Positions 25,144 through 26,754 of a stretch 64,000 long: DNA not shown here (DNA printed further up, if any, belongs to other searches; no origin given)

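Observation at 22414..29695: Amino-sugar/MurNAc salvage locus headed by a biosynthetic murA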

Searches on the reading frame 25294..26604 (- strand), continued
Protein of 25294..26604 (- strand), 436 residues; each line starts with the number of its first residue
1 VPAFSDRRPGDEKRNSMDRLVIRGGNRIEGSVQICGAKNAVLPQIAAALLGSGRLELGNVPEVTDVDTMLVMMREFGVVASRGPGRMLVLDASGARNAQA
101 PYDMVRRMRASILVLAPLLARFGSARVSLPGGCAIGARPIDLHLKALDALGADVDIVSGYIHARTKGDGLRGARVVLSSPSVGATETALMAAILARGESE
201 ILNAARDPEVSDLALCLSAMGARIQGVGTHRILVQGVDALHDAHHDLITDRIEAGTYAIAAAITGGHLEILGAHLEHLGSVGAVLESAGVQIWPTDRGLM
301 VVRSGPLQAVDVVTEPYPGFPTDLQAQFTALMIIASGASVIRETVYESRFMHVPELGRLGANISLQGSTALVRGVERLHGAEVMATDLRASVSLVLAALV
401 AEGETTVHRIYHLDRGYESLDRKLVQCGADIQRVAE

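Call 37: search_dna_similar(query=L057:10001-11290:+, collection=plasmids, mode=protein, max_rows=60, max_evalue=1e-30)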
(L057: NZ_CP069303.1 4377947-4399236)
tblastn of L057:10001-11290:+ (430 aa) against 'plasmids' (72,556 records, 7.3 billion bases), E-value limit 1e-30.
Records with a match: 126; places in all: 134; records where one place covers at least 80% of the query: 124.
Best place of each record, by identity: >=99% 1; 90-95% 3; 80-90% 6; 60-80% 6; <60% 110.
By first word of the organism name: Rhizobium 20; Streptomyces 17; Sinorhizobium 5; Neorhizobium 5; Acinetobacter 5; Pseudochrobactrum 4; Escherichia 4; Riemerella 4; Burkholderia 4; Klebsiella 3; and 43 more.
By predicted mobility (MOB-suite, as given by PLSDB): non-mobilizable 107; mobilizable 15; conjugative 4.
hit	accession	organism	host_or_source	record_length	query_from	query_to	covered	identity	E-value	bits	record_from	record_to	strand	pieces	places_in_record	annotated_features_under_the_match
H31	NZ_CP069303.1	Shinella sp. PSBB067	monoisolate,Minnesota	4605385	1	430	100%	100.0%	0e+0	828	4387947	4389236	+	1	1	none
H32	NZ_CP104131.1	Sinorhizobium sp. K101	Phaseolus vulgaris,cell ...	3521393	1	430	100%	90.0%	0e+0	763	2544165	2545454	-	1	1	none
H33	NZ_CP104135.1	Sinorhizobium sp. C101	Phaseolus vulgaris,cell ...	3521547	1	430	100%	90.0%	0e+0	763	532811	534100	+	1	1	none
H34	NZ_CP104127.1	Sinorhizobium sp. M103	Phaseolus vulgaris,cell ...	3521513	1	430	100%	90.0%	0e+0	763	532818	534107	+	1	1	none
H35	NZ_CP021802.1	Sinorhizobium meliloti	Medicago sativa,Single Cell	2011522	1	430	100%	89.8%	0e+0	761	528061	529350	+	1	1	none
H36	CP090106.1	Sinorhizobium meliloti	Medicago,Cell culture,Plant nodule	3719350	1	430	100%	89.8%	0e+0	761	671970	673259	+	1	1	murA: UDP-N-acetylglucosamine 1-carboxyvinyltransferase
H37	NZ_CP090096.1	Neorhizobium galegae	Galega,Cell culture,Plant nodule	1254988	1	430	100%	86.3%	0e+0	736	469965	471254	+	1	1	record has no annotation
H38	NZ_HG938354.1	Neorhizobium galegae bv. orientalis str. HAMBI 540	Galega orientalis root nodule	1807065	1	430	100%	85.6%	0e+0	729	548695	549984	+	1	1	record has no annotation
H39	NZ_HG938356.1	Neorhizobium galegae bv. officinalis bv. officinalis str. ...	Galega officinalis root nodule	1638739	1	430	100%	85.6%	0e+0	729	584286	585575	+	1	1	record has no annotation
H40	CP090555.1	Neorhizobium galegae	Galega,Cell culture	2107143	1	430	100%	85.5%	0e+0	732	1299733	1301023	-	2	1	none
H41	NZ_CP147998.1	Neorhizobium sp. EC2-8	-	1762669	1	430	100%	79.8%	2e-179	736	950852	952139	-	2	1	record has no annotation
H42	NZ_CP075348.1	Pseudochrobactrum algeriensis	Bos taurus,cell culture,lymph nodes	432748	1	429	100%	77.6%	0e+0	664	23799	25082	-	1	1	murA: UDP-N-acetylglucosamine 1-carboxyvinyltransferase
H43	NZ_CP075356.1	Pseudochrobactrum algeriensis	Bos taurus,cell culture,lymph nodes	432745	1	429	100%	77.6%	0e+0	664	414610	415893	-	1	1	murA: UDP-N-acetylglucosamine 1-carboxyvinyltransferase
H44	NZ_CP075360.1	Pseudochrobactrum algeriensis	Bos taurus,cell culture,lymph nodes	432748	1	429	100%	77.6%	0e+0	664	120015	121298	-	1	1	murA: UDP-N-acetylglucosamine 1-carboxyvinyltransferase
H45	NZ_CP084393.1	Pseudochrobactrum sp. XF203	pure culture,Dongxiang wild rice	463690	1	429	100%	77.6%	0e+0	664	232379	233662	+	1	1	murA: UDP-N-acetylglucosamine 1-carboxyvinyltransferase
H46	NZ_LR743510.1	Methylobacterium bullatum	-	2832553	1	428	100%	69.4%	2e-180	565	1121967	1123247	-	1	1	none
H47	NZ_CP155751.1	Sphingomonas parapaucimobilis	Chinese cabbage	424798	1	430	100%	56.7%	3e-145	464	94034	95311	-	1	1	murA: UDP-N-acetylglucosamine 1-carboxyvinyltransferase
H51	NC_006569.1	Ruegeria pomeroyi DSS-3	-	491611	1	429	100%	54.8%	3e-136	438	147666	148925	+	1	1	murA: UDP-N-acetylglucosamine 1-carboxyvinyltransferase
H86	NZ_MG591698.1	Escherichia coli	Homo sapiens,feces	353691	1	429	100%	50.1%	6e-123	400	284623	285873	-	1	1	murA: UDP-N-acetylglucosamine 1-carboxyvinyltransferase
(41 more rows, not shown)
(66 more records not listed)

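Call 39: get_annotated_region(hit=H46, flank=8000)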
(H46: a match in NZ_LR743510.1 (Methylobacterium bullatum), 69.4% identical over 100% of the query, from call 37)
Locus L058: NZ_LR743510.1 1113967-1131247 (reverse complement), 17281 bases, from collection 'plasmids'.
description: Methylobacterium bullatum isolate mbul2 plasmid 1
organism: Methylobacterium bullatum (NCBI taxid 570505)
taxonomy: Bacteria; Pseudomonadota; Alphaproteobacteria; Hyphomicrobiales; Methylobacteriaceae; Methylobacterium; Methylobacterium bullatum
host: -; source: -; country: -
typing (MOB-suite, as given by PLSDB): non-mobilizable
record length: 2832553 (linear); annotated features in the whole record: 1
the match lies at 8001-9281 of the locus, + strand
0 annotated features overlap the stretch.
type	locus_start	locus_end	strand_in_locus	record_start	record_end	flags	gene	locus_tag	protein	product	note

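Call 40: get_annotated_region(hit=H42, flank=6000)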
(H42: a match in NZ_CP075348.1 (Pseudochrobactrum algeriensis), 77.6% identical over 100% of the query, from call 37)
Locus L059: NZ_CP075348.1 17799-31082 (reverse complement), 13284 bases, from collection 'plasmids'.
description: Pseudochrobactrum algeriensis strain C150915_17 plasmid pPB17_1, complete sequence
organism: Pseudochrobactrum algeriensis (NCBI taxid 2834768)
taxonomy: Bacteria; Pseudomonadota; Alphaproteobacteria; Hyphomicrobiales; Brucellaceae; Pseudochrobactrum; Pseudochrobactrum algeriensis
host: -; source: Bos taurus,cell culture,lymph nodes; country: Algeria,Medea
typing (MOB-suite, as given by PLSDB): non-mobilizable
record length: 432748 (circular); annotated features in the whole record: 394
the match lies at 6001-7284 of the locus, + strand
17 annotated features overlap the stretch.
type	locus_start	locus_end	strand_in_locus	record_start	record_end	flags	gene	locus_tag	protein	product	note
CDS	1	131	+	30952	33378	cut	-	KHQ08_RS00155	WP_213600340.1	hypothetical protein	-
CDS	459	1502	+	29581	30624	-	-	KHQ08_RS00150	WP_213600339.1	site-specific integrase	GO:0015074 - DNA integration [Evidence IEA]; GO:0006310 - DNA recombination [Evidence IEA]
CDS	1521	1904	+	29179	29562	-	-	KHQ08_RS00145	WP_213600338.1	hypothetical protein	-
CDS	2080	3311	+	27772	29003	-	-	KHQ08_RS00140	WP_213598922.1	IS3 family transposase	-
CDS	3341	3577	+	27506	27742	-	-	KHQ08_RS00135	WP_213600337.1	RNase H family protein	-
CDS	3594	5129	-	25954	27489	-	-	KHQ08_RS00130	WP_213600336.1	DUF6538 domain-containing protein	-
CDS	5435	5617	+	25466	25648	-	-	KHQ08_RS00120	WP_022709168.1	hypothetical protein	-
CDS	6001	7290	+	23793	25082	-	murA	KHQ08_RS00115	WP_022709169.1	UDP-N-acetylglucosamine 1-carboxyvinyltransferase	GO:0009252 - peptidoglycan biosynthetic process [Evidence IEA]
CDS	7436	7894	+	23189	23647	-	-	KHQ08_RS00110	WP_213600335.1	DUF2948 family protein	-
CDS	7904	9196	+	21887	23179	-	hisD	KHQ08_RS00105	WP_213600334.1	histidinol dehydrogenase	GO:0000105 - histidine biosynthetic process [Evidence IEA]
CDS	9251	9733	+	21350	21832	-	-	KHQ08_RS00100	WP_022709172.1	UPF0262 family protein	-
CDS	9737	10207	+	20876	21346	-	-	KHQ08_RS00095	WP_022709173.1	low molecular weight phosphatase family protein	-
CDS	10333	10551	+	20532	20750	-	infA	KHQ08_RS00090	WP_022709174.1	translation initiation factor IF-1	GO:0006413 - translational initiation [Evidence IEA]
CDS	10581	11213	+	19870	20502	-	-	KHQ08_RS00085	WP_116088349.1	Maf-like protein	-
CDS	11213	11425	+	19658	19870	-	yacG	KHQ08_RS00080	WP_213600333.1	DNA gyrase inhibitor YacG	GO:0006355 - regulation of DNA-templated transcription [Evidence IEA]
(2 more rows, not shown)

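Call 41: get_annotated_region(hit=H47, flank=6000)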
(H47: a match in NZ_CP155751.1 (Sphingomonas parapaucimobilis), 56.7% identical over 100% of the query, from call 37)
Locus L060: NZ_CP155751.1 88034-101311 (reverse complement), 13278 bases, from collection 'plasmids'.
description: Sphingomonas parapaucimobilis strain YK209 plasmid unnamed3, complete sequence
organism: Sphingomonas parapaucimobilis (NCBI taxid 28213)
taxonomy: Bacteria; Pseudomonadota; Alphaproteobacteria; Sphingomonadales; Sphingomonadaceae; Sphingomonas; Sphingomonas parapaucimobilis
host: -; source: Chinese cabbage; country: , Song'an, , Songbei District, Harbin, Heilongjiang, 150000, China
typing (MOB-suite, as given by PLSDB): non-mobilizable
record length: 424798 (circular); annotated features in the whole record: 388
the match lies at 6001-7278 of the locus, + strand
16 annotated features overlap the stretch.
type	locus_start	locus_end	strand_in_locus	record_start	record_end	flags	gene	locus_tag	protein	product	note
CDS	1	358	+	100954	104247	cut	-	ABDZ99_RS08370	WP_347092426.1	error-prone DNA polymerase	GO:0006260 - DNA replication [Evidence IEA]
CDS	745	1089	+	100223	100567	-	clpS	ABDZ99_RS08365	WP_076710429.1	ATP-dependent Clp protease adapter ClpS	GO:0006508 - proteolysis [Evidence IEA]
CDS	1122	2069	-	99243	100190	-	-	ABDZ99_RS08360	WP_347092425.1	FAD-dependent oxidoreductase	-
CDS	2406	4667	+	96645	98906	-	katG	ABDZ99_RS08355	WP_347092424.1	catalase/peroxidase HPI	GO:0006979 - response to oxidative stress [Evidence IEA]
CDS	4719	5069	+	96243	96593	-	-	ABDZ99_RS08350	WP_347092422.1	DUF393 domain-containing protein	-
CDS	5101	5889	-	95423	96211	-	-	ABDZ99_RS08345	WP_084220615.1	Crp/Fnr family transcriptional regulator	GO:0006355 - regulation of DNA-templated transcription [Evidence IEA]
CDS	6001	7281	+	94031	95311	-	murA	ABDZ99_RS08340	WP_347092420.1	UDP-N-acetylglucosamine 1-carboxyvinyltransferase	GO:0009252 - peptidoglycan biosynthetic process [Evidence IEA]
CDS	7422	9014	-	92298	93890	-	-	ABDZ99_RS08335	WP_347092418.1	cisplatin damage response ATP-dependent DNA ligase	GO:0006310 - DNA recombination [Evidence IEA]; GO:0006281 - DNA repair [Evidence IEA]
CDS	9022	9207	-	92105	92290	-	-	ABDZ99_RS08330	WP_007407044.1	DUF1328 family protein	-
CDS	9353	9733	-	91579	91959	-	-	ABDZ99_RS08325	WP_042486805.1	STAS/SEC14 domain-containing protein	-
CDS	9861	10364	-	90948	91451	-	-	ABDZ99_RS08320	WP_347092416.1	DNA starvation/stationary phase protection protein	-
CDS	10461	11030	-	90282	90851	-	-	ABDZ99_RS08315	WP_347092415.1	hypothetical protein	-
CDS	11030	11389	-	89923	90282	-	-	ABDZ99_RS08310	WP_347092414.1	hypothetical protein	-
CDS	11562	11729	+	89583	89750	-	rpmG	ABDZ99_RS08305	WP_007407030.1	50S ribosomal protein L33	GO:0006412 - translation [Evidence IEA]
CDS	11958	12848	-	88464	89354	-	-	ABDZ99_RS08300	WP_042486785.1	LysR substrate-binding domain-containing protein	-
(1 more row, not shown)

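Call 42: get_annotated_region(hit=H51, flank=6000)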
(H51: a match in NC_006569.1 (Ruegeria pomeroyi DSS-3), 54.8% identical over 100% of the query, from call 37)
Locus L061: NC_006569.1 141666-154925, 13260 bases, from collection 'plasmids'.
description: Ruegeria pomeroyi DSS-3 megaplasmid, complete sequence
organism: Ruegeria pomeroyi DSS-3 (NCBI taxid 246200)
taxonomy: Bacteria; Pseudomonadota; Alphaproteobacteria; Rhodobacterales; Roseobacteraceae; Ruegeria; Ruegeria pomeroyi; Ruegeria pomeroyi DSS-3
host: -; source: -; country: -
typing (MOB-suite, as given by PLSDB): non-mobilizable; replicon rep_cluster_95
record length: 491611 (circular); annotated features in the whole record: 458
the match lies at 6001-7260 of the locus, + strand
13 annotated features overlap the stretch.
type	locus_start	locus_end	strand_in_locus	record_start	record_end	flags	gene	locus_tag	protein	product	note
CDS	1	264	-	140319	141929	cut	-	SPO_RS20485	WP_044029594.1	AMP-binding protein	-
CDS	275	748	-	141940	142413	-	-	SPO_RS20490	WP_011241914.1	aromatic-ring-hydroxylating dioxygenase subunit beta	GO:0009056 - catabolic process [Evidence IEA]; GO:0008152 - metabolic process [Evidence IEA]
CDS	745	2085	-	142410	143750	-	-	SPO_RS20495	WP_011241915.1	Rieske 2Fe-2S domain-containing protein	-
CDS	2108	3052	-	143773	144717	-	-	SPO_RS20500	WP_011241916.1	PDR/VanB family oxidoreductase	-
CDS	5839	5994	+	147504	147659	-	-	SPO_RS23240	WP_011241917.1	hypothetical protein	-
CDS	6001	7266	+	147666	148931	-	murA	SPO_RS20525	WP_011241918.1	UDP-N-acetylglucosamine 1-carboxyvinyltransferase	GO:0009252 - peptidoglycan biosynthetic process [Evidence IEA]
CDS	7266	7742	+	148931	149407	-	-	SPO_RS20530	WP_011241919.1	DUF2948 family protein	-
CDS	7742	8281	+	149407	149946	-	-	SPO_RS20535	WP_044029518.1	GNAT family N-acetyltransferase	-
CDS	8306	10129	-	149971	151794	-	glmS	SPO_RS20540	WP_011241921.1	glutamine--fructose-6-phosphate transaminase (isomerizing)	GO:0006040 - amino sugar metabolic process [Evidence IEA]; GO:0009252 - peptidoglycan biosynthetic process [Evidence ...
CDS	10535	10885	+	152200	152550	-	-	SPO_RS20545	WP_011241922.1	MbcA/ParS/Xre antitoxin family protein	-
CDS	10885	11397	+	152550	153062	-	-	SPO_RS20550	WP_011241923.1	RES domain-containing protein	-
CDS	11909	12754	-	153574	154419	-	bhcR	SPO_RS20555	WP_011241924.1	HTH-type transcriptional regulator BhcR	GO:0006355 - regulation of DNA-templated transcription [Evidence IEA]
CDS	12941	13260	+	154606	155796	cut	bhcA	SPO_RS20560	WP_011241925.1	L-aspartate--glyoxylate aminotransferase BhcA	GO:0046296 - glycolate catabolic process [Evidence IEA]; GO:0009436 - glyoxylate catabolic process [Evidence IEA]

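Call 46: get_annotated_region(hit=H86, flank=100)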
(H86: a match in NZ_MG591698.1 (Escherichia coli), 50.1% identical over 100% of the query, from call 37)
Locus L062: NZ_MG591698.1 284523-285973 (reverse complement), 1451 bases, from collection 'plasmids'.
description: Escherichia coli strain PN43 plasmid unnamed, complete sequence
organism: Escherichia coli (NCBI taxid 562)
taxonomy: Bacteria; Pseudomonadota; Gammaproteobacteria; Enterobacterales; Enterobacteriaceae; Escherichia; Escherichia coli
host: -; source: Homo sapiens,feces; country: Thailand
typing (MOB-suite, as given by PLSDB): non-mobilizable
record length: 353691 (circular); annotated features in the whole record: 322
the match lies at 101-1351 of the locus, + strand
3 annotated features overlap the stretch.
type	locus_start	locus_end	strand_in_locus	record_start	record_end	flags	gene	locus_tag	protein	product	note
CDS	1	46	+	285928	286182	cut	ibaG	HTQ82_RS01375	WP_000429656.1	BolA family iron metabolism protein IbaG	-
CDS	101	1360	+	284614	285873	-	murA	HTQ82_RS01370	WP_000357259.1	UDP-N-acetylglucosamine 1-carboxyvinyltransferase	GO:0009252 - peptidoglycan biosynthetic process [Evidence IEA]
CDS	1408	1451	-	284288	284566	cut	sfsB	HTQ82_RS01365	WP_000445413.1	DNA-binding transcriptional regulator SfsB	-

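Call 59: find_homologous_proteins(query=L054:10001-11254:+, max_evalue=1e-50)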
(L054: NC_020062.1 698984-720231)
Query L054:10001-11254:+ (418 aa): 8000 proteins with E <= 1e-50 among 8000 candidates; the best 120 are listed.
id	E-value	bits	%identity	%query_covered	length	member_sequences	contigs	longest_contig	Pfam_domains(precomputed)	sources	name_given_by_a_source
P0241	1.3e-250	849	95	100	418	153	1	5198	PF00275.26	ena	-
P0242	7.4e-247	837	93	100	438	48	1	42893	PF00275.26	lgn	-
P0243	2.0e-234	796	89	100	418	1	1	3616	PF00275.26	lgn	-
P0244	8.9e-234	794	89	100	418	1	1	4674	PF00275.26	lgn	-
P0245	8.9e-234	794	89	100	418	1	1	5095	PF00275.26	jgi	jgi:UDP-N-acetylglucosamine 1-carboxyvinyltransferase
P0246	1.1e-233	793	89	100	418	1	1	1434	PF00275.26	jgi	jgi:UDP-N-acetylglucosamine 1-carboxyvinyltransferase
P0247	3.7e-232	789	88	100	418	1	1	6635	PF00275.26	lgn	-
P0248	4.2e-232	788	88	100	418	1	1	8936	PF00275.26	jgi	jgi:UDP-N-acetylglucosamine 1-carboxyvinyltransferase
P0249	7.5e-232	787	88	100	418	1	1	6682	PF00275.26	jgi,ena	-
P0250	9.7e-232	787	88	100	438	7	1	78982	PF00275.26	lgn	-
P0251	1.0e-231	787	88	100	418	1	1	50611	PF00275.26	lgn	-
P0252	1.2e-231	787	87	100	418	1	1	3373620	PF00275.26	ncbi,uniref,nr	ncbi:UDP-N-acetylglucosamine 1-carboxyvinyltransferase [Neorhizobium sp. SOG26]|uniref:UDP-N-acetylg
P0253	3.0e-231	786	88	100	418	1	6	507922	PF00275.26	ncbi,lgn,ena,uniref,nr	ncbi:UDP-N-acetylglucosamine 1-carboxyvinyltransferase [Neorhizobium sp. R1-B]|uniref:UDP-N-acetylgl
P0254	6.8e-231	784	88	100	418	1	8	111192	PF00275.26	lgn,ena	-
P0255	9.1e-231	784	88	100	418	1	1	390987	PF00275.26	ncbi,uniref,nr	ncbi:UDP-N-acetylglucosamine 1-carboxyvinyltransferase [Neorhizobium alkalisoli]|uniref:UDP-N-acetyl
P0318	3.8e-219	746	84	100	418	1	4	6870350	PF00275.26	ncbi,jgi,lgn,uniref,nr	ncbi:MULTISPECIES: UDP-N-acetylglucosamine 1-carboxyvinyltransferase [Mesorhizobium]|uniref:UDP-N-ac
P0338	9.1e-218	741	82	100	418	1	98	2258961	PF00275.26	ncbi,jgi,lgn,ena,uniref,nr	ncbi:UDP-N-acetylglucosamine 1-carboxyvinyltransferase [Brucella anthropi]|jgi:UDP-N-acetylglucosami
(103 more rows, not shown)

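Call 60: find_encoding_contigs(protein=P0338, flank=10000, max_places=1)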
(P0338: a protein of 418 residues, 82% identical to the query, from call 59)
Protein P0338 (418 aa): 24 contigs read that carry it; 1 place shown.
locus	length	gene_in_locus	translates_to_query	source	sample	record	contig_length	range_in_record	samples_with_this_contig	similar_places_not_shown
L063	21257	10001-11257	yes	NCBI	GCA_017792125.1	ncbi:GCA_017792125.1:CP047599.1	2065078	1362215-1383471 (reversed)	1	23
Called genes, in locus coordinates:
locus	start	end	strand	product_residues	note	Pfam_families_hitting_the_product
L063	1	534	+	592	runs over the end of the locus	PF02743:dCache_1, PF00512:HisKA (weak), PF02518:HATPase_c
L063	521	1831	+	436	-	PF00072:Response_reg, PF07728:AAA_5 (faint), PF00158:Sigma54_activat, PF14532:Sigma54_activ_2, PF07724:AAA_2 (weak), PF25601:AAA_lid_14, PF02954:HTH_8 (weak)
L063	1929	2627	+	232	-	PF00027:cNMP_binding, PF13545:HTH_Crp_2, PF00325:Crp (weak)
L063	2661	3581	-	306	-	PF01136:Peptidase_U32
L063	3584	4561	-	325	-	PF01136:Peptidase_U32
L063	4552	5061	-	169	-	PF02036:SCP2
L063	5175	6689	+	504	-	PF20695:UbiD_N, PF01977:UbiD, PF20696:UbiD_C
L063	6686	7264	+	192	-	PF02441:Flavoprotein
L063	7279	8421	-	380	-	PF01321:Creatinase_N, PF00557:Peptidase_M24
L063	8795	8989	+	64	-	-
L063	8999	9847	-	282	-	PF01418:HTH_6, PF01380:SIS, PF13580:SIS_2 (weak)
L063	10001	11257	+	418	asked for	PF00275:EPSP_synthase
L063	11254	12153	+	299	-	PF01869:BcrAD_BadFG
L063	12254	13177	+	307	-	PF20741:GKRP-like_C (faint), PF13580:SIS_2 (weak), PF22645:GKRP_SIS_N, PF01380:SIS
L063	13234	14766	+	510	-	PF00496:SBP_bac_5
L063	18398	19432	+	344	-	PF00144:Beta-lactamase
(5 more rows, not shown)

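Call 61: find_encoding_contigs(protein=P0318, flank=10000, max_places=1)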
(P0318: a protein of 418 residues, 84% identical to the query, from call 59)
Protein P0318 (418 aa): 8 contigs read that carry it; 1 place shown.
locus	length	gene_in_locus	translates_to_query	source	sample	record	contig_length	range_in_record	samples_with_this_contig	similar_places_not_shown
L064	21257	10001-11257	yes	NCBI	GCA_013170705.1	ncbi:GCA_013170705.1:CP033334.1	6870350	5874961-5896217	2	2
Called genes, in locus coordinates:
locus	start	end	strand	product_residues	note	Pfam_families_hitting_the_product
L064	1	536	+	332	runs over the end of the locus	PF13379:NMT1_2, PF09084:NMT1, PF12974:Phosphonate-bd (weak)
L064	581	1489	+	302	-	PF01522:Polysacc_deac_1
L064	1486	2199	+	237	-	PF00106:adh_short, PF01370:Epimerase (faint), PF08659:KR (weak), PF13561:adh_short_C2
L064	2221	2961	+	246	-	PF00106:adh_short, PF08659:KR, PF13561:adh_short_C2, PF23441:SDR (weak)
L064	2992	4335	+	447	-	PF00815:Histidinol_dh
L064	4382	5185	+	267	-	PF00528:BPD_transp_1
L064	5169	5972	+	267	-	PF00005:ABC_tran, PF13304:AAA_21 (faint)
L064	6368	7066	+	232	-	PF00392:GntR, PF07729:FCD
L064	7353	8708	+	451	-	PF00120:Gln-synt_C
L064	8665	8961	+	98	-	PF01032:FecCD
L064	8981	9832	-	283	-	PF01418:HTH_6, PF01380:SIS, PF13580:SIS_2 (weak)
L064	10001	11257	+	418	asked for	PF00275:EPSP_synthase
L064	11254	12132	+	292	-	PF01869:BcrAD_BadFG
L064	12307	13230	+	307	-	PF13580:SIS_2, PF22198:GKRP_SIS_2 (weak), PF22645:GKRP_SIS_N, PF01380:SIS, PF20741:GKRP-like_C (weak)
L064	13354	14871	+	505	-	PF00496:SBP_bac_5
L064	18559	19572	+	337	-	PF00144:Beta-lactamase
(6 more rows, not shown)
